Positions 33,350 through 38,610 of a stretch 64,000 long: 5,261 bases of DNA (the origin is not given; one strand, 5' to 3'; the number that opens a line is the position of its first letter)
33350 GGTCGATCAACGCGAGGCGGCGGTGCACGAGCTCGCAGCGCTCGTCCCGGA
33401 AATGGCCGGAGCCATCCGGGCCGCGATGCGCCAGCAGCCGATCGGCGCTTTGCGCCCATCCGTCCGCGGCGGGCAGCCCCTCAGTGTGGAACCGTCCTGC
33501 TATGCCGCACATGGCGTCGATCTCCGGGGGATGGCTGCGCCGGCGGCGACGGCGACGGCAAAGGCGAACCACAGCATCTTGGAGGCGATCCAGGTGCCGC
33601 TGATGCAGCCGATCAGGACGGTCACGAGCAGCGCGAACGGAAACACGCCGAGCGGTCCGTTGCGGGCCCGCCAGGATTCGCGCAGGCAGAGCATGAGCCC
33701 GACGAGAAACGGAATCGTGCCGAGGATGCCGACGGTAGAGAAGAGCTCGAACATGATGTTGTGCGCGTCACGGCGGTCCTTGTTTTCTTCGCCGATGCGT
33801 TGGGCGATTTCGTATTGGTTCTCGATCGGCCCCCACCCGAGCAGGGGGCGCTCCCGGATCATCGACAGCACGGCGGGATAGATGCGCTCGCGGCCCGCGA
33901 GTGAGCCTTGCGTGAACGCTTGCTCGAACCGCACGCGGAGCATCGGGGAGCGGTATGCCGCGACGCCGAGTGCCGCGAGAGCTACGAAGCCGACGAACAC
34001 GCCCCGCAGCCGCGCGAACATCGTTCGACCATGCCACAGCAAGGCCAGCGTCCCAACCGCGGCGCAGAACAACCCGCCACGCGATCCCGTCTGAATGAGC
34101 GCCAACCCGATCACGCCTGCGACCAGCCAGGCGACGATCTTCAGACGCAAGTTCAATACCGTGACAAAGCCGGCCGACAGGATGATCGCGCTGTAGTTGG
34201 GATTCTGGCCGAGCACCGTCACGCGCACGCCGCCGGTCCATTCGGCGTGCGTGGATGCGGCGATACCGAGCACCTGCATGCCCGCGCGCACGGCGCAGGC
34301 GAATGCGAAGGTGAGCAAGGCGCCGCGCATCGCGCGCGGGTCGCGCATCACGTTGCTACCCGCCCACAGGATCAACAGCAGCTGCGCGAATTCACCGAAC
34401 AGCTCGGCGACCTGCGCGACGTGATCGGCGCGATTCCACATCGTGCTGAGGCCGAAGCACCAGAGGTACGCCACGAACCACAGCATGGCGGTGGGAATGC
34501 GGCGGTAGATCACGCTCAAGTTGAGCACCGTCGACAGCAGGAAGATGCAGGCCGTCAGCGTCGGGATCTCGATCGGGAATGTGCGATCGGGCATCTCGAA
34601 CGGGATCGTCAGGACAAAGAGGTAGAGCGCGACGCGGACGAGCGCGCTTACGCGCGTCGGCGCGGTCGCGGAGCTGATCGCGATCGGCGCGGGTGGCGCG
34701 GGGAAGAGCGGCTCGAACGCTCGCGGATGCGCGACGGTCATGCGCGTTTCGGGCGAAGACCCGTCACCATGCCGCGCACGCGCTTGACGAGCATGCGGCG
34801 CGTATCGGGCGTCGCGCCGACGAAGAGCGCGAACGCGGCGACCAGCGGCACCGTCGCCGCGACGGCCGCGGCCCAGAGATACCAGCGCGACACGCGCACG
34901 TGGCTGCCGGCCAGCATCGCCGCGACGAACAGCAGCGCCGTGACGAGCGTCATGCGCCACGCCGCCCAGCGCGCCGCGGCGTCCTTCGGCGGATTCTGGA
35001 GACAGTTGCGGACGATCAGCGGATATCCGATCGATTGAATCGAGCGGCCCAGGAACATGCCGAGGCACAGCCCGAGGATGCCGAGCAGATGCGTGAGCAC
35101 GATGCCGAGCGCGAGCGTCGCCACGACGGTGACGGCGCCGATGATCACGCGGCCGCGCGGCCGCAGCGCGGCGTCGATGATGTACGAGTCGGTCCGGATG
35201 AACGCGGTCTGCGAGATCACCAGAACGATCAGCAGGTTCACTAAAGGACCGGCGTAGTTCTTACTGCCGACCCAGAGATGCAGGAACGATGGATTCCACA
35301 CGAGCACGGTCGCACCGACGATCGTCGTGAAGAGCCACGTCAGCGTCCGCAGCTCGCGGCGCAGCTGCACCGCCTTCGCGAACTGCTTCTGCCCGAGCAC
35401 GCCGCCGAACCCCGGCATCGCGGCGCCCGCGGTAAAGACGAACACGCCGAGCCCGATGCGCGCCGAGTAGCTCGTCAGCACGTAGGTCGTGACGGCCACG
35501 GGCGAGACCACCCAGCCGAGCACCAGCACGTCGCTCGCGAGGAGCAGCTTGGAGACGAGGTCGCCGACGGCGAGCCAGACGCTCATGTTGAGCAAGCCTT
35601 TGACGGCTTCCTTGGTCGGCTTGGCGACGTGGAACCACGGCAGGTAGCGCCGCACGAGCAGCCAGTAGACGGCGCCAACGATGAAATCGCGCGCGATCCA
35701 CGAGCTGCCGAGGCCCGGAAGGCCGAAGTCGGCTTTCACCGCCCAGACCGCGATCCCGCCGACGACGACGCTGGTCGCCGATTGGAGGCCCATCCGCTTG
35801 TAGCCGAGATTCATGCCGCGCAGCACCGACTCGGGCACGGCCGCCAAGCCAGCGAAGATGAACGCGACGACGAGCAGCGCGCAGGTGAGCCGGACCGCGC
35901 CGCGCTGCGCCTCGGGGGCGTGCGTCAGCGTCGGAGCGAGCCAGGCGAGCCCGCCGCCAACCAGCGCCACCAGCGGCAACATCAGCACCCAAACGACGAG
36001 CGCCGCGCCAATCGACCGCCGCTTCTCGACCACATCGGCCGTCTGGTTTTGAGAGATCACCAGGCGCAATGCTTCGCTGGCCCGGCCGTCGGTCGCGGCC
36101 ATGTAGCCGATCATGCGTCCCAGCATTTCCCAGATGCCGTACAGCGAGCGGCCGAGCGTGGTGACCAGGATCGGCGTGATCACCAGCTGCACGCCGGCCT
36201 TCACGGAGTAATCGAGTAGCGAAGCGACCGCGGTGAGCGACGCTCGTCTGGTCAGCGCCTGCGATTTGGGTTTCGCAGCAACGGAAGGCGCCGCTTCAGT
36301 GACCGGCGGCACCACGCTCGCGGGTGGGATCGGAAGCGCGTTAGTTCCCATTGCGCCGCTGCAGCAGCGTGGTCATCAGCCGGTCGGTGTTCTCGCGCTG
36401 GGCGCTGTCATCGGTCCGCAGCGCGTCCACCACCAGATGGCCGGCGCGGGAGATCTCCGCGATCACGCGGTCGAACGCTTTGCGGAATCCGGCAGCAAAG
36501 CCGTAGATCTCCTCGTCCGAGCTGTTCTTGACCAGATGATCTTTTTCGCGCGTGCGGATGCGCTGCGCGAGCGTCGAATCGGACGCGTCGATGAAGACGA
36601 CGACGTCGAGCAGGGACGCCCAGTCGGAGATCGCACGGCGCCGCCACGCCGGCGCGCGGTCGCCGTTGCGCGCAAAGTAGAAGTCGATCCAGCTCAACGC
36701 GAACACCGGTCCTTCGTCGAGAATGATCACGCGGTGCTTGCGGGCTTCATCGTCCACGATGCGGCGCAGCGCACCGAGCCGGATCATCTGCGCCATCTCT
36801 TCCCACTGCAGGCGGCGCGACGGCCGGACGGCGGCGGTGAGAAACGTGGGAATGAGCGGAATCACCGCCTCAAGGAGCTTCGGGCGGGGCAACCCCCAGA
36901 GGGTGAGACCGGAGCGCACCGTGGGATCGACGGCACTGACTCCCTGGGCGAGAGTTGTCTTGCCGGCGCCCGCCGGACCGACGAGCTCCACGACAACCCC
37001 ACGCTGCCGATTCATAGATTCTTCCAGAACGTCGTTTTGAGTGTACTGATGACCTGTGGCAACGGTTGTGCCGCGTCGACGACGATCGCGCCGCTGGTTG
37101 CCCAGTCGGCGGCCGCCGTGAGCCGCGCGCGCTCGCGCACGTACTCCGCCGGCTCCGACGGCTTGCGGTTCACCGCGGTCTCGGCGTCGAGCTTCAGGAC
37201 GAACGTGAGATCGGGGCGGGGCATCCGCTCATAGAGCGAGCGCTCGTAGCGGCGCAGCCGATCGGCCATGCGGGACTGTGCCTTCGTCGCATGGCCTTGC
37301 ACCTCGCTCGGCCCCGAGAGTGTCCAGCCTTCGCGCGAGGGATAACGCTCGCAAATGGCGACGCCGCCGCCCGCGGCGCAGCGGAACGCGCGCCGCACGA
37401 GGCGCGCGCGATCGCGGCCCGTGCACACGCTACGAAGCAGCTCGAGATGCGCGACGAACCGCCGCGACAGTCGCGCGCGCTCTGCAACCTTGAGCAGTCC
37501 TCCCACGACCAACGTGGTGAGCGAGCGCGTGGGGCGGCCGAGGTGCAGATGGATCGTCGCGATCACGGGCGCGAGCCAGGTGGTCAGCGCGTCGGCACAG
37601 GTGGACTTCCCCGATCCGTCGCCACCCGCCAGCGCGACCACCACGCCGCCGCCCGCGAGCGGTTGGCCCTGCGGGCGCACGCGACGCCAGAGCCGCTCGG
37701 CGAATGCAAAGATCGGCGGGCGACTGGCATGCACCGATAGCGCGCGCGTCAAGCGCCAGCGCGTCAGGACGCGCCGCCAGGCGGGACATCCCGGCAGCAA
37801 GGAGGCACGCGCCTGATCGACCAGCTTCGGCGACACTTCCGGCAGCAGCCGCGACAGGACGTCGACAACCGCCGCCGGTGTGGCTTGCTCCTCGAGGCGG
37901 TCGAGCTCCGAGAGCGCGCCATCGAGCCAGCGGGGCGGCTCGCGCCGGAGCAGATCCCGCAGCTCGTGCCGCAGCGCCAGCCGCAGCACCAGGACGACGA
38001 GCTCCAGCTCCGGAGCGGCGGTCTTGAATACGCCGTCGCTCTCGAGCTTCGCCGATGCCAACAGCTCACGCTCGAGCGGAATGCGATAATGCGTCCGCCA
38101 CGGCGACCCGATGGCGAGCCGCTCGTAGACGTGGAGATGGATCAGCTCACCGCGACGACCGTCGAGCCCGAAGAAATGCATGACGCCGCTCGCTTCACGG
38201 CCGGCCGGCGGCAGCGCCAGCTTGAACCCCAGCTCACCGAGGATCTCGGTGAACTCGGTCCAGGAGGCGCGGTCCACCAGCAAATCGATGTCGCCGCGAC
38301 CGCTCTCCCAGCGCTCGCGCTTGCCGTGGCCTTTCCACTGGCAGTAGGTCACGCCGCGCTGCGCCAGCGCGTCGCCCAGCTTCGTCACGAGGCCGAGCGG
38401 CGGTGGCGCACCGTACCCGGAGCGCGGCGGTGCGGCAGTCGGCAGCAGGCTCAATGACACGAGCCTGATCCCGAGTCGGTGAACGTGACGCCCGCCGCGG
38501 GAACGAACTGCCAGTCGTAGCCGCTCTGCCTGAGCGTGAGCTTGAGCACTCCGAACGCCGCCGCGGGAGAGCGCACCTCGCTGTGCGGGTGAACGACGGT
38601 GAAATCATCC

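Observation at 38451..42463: Tandem family of lipoprotein metallophosphoesterases with swapped Ig-like N-domains inside an EPS operon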

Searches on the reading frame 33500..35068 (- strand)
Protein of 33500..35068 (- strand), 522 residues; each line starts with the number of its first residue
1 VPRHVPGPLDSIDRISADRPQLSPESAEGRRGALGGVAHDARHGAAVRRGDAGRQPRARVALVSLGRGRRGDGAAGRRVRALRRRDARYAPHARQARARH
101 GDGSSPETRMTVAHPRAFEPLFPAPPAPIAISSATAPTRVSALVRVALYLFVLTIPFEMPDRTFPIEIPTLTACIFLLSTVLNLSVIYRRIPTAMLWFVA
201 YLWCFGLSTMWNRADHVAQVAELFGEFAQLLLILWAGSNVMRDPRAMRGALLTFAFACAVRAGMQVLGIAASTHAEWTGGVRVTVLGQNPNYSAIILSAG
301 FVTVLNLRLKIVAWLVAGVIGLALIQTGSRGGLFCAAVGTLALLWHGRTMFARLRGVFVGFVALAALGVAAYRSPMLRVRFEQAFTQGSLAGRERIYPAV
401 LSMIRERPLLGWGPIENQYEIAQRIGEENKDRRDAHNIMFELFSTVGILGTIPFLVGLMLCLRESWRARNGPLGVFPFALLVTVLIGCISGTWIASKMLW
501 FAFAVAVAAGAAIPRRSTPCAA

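Call 8: search_protein_families(library=pfam, proteins=[window:33500-35068:-], max_evalue=0.001)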
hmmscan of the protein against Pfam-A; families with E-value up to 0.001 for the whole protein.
window:33500-35068:- (522 aa): 1 family
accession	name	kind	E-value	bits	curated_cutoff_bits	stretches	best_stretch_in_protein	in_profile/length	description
PF04932.20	Wzy_C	-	5.7e-18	65.6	31.7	1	318-455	4-149/149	O-Antigen ligase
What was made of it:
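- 33500..35068 (-): Wzy-type polymerase. The true start is probably downstream of 35068, because this ORF overlaps the Wzx gene. Pfam Wzy_C (call 8).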

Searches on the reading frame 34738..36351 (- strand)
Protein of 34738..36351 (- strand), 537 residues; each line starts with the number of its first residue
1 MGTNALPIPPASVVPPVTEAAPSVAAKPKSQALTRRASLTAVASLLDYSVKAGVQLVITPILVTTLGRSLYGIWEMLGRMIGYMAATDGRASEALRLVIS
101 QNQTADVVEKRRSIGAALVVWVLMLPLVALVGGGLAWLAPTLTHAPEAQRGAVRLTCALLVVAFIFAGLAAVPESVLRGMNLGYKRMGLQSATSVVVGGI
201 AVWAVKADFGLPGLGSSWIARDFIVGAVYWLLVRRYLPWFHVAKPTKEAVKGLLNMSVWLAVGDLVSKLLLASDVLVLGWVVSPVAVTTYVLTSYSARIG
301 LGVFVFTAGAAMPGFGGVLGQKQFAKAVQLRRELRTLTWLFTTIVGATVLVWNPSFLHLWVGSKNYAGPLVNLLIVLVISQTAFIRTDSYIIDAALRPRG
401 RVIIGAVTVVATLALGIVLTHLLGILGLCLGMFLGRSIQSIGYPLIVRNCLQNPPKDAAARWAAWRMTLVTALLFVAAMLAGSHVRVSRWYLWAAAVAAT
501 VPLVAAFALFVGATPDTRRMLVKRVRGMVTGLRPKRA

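Call 8: search_protein_families(library=pfam, proteins=[window:34738-36351:-], max_evalue=0.001)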
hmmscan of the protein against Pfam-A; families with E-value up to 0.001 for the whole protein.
window:34738-36351:- (537 aa): 1 family
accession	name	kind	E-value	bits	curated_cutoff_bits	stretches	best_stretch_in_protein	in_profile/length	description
PF01943.22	Polysacc_synt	-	1.3e-07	31.8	28.2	1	47-315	11-270/274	Polysaccharide biosynthesis protein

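Call 60: search_protein_families(library=ncbifam, proteins=[window:34738-36351:-], max_evalue=0.01)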
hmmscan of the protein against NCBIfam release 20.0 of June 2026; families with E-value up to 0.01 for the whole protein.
window:34738-36351:- (537 aa): 0 families

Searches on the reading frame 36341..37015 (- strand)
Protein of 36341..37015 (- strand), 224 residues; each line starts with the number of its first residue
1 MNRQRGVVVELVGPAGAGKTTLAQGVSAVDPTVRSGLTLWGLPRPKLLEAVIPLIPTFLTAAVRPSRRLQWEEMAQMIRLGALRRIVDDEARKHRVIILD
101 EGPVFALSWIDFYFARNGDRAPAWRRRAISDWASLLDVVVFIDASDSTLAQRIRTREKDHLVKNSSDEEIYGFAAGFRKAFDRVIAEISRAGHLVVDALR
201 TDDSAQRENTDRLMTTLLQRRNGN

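Call 8: search_protein_families(library=pfam, proteins=[window:36341-37015:-], max_evalue=0.001)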
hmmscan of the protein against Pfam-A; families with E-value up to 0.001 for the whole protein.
window:36341-37015:- (224 aa): 5 families
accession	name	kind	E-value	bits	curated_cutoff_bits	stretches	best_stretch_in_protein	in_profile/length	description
PF13238.12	AAA_18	-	9.2e-06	26.6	29.4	0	129-171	94-127/128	AAA domain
PF13671.12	AAA_33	-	3.1e-05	24.8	27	1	8-160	1-122/143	AAA domain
PF13521.12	AAA_28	-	0.00043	21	27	0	11-142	4-122/164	AAA domain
PF13191.12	AAA_16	-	0.00055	20.9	32.6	0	4-123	22-104/167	AAA ATPase domain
PF13401.12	AAA_22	-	0.00081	20.1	27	0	9-101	8-92/130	AAA domain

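Call 60: search_protein_families(library=ncbifam, proteins=[window:36341-37015:-], max_evalue=0.01)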
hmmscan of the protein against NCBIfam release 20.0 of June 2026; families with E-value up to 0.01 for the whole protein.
window:36341-37015:- (224 aa): 7 families
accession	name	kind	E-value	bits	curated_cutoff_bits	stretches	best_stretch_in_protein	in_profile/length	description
NF006746.0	PRK09270.1-5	subfamily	8.5e-05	21.6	250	0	132-164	144-176/210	nucleoside/nucleotide kinase family protein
TIGR00041.1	DTMP_kinase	equivalog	0.0031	17.3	83.25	0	137-199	130-186/196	dTMP kinase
TIGR01188.1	drrA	subfamily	0.0041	16.5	312.45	0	4-26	17-39/302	daunorubicin resistance ABC transporter, ATP-binding protein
NF007082.0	PRK09536.1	equivalog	0.0067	15.5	537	0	4-26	27-49/402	corrinoid ABC transporter ATPase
TIGR02322.1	phosphon_PhnN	equivalog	0.0083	15.8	156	0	6-24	1-19/179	phosphonate metabolism protein/1,5-bisphosphokinase (PRPP-forming) PhnN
NF006743.0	PRK09270.1-2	equivalog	0.0091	15.1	227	0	4-28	26-50/217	nucleoside/nucleotide kinase family protein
NF040667.1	hom_kin_desulfo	exception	0.0098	15.8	197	0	9-26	3-20/163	homoserine kinase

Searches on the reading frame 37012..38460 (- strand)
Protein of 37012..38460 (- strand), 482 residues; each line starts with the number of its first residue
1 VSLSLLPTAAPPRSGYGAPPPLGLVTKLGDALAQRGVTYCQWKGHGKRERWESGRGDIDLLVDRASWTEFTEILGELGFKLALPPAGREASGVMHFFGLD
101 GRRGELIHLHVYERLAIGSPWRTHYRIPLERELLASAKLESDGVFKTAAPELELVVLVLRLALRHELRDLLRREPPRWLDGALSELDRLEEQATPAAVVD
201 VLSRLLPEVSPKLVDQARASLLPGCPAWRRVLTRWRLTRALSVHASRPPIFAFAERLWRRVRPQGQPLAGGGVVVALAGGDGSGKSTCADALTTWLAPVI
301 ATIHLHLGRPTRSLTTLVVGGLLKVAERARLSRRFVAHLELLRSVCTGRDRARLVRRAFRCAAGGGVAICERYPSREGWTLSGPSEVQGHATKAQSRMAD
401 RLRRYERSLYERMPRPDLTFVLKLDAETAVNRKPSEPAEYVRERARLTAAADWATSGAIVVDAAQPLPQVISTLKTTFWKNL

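Call 8: search_protein_families(library=pfam, proteins=[window:37012-38460:-], max_evalue=0.001)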
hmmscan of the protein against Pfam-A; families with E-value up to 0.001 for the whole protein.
window:37012-38460:- (482 aa): 2 families
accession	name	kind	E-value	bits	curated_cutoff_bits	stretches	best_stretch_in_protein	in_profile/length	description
PF02223.23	Thymidylate_kin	-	0.00029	21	27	0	407-435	108-137/185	Thymidylate kinase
PF13555.12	AAA_29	-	0.0005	20.2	27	1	271-298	22-48/61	P-loop containing region of AAA domain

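Call 50: search_solved_structures(query=window:37012-38460:-, max_evalue=1)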
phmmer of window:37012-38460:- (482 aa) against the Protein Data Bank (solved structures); distinct sequences matched with E-value up to 1: 4.
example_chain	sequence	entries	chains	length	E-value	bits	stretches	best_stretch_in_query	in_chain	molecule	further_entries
7rdr_A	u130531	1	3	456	0.0034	19.1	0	155-235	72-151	Circular tendon repeat protein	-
1k5o_A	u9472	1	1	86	0.73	11.4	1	160-206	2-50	CPI-17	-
1j2m_A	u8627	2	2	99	0.75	11.4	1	160-206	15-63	17-kDa PKC-potentiated inhibitory protein of PP1 | Protein phosphatase 1 regulatory subunit 14A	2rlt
5uiv_A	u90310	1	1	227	0.83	11.3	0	272-434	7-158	Bifunctional thymidylate/uridylate kinase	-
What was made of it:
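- Tried and rejected: A PDB sequence search with the NTase-kinase protein gave nothing useful (call 50).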

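Call 60: search_protein_families(library=ncbifam, proteins=[window:37012-38460:-], max_evalue=0.01)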
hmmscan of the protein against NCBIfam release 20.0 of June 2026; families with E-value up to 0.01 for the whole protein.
window:37012-38460:- (482 aa): 1 family
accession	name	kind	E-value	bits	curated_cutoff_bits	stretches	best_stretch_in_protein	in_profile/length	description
TIGR00041.1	DTMP_kinase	equivalog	0.00064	19.5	83.25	0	407-435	118-148/196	dTMP kinase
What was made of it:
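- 37012..38460 (-): 482-aa protein. The N-terminal part is read by eye as nucleotidyltransferase-like (GDIDLL); the C-terminal part is a P-loop kinase-like domain. It lies immediately downstream of A and is co-conserved with the array. Only weak Thymidylate_kin and AAA_29 hits (call 8) and a weak dTMP-kinase hit (call 60).
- The kinase-like proteins have only weak family matches (calls 8, 50, 60).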
